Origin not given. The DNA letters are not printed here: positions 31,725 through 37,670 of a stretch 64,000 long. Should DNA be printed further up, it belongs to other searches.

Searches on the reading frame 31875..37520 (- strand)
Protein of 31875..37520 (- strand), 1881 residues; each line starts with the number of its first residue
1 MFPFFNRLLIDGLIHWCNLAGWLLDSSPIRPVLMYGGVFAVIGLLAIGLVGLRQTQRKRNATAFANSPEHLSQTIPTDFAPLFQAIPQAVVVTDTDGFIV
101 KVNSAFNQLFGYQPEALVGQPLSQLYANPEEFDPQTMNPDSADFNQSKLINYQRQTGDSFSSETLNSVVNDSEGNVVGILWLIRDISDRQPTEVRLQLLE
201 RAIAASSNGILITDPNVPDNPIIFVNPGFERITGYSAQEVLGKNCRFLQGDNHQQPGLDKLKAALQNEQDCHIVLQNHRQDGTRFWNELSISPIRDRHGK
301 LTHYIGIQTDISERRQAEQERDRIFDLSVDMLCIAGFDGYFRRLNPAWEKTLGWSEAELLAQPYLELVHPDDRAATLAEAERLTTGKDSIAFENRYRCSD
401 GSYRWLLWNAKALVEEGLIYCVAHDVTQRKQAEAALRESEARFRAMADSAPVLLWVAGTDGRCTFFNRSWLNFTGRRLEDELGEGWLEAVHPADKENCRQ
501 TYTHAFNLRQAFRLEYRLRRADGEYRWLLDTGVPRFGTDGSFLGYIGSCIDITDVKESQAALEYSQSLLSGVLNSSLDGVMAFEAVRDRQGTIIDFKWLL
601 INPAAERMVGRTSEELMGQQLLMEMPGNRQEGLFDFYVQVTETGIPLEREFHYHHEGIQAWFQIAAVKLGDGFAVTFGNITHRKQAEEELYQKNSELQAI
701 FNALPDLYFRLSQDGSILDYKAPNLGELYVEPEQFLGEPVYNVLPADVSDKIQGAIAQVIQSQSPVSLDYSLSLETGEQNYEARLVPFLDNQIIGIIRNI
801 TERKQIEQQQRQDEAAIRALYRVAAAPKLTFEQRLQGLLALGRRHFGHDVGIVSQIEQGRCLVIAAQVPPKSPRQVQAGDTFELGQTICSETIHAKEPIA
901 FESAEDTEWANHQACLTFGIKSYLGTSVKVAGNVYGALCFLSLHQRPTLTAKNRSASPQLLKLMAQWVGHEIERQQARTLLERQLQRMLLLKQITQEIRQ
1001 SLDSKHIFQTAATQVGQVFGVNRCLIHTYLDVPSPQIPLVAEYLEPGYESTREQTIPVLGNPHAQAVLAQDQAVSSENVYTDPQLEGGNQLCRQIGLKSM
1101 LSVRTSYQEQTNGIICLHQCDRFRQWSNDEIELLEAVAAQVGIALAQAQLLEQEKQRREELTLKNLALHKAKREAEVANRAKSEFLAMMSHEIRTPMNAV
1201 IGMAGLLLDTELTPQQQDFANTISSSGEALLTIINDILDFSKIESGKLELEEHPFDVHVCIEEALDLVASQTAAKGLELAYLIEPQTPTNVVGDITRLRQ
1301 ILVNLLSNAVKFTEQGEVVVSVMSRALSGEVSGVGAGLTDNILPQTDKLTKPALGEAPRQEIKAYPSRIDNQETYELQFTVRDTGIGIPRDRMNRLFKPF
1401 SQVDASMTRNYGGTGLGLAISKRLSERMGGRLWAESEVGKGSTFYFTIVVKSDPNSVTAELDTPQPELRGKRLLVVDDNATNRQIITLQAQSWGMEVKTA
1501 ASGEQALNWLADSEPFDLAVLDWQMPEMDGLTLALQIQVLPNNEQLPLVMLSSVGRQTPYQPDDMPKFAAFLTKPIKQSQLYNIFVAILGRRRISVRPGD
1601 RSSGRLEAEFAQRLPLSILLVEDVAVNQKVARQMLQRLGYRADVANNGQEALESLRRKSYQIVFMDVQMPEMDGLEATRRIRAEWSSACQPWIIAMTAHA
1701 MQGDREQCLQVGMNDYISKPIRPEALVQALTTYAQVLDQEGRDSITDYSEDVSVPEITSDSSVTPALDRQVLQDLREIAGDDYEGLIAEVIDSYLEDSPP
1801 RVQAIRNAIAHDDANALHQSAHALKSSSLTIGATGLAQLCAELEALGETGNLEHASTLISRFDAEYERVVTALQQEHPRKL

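Call 18: search_protein_families(library=pfam, proteins=[window:31875-37520:-], max_evalue=0.001)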
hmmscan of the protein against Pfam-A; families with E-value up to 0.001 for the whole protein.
window:31875-37520:- (1881 aa): 15 families
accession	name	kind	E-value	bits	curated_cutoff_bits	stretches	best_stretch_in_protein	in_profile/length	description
PF13426.13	PAS_9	-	5.6e-67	222.9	27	4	208-313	2-103/103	PAS domain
PF08448.16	PAS_4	-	3.1e-65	217.7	23.1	6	219-316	14-110/110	PAS fold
PF00989.32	PAS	-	1e-61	206.3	22.6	5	80-186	4-113/113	PAS fold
PF08447.18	PAS_3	-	4.7e-53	177.9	25.6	3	465-547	3-87/89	PAS fold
PF00072.30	Response_reg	-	7e-50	168.3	30.2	2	1618-1730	1-110/111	Response regulator receiver domain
PF13188.13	PAS_8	-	1.2e-34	117.5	21.8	3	82-131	6-56/65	PAS domain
PF01590.32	GAF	-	7.8e-29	101.3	22.4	2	1006-1145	4-133/133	GAF domain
PF02518.31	HATPase_c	-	8.5e-29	100.7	26.4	1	1293-1448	1-107/111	Histidine kinase-, DNA gyrase B-, and HSP90-like ATPase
PF00512.31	HisKA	-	1.3e-21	76.8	26.9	1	1181-1246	1-66/66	His Kinase A (phospho-acceptor) domain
PF01627.28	Hpt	-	4.3e-15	56.2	24.6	1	1789-1870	1-82/84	Hpt domain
PF13185.12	GAF_2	-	1.5e-12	48.3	28.6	2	1003-1145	3-135/136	GAF domain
PF13492.12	GAF_3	-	2.6e-08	34.8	27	1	1004-1146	2-128/129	GAF domain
PF23198.2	PDE8A_N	-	2.1e-06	28.1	29.6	1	1633-1712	28-110/147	PDE8A-like, N-terminal domain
PF12860.13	PAS_7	-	3.2e-05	24.5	27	0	84-128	2-47/115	PAS fold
PF24820.1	Diguanyl_cycl_sensor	-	0.00078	19.8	28.1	0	82-124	1-43/109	Diguanylate cyclase-like sensor domain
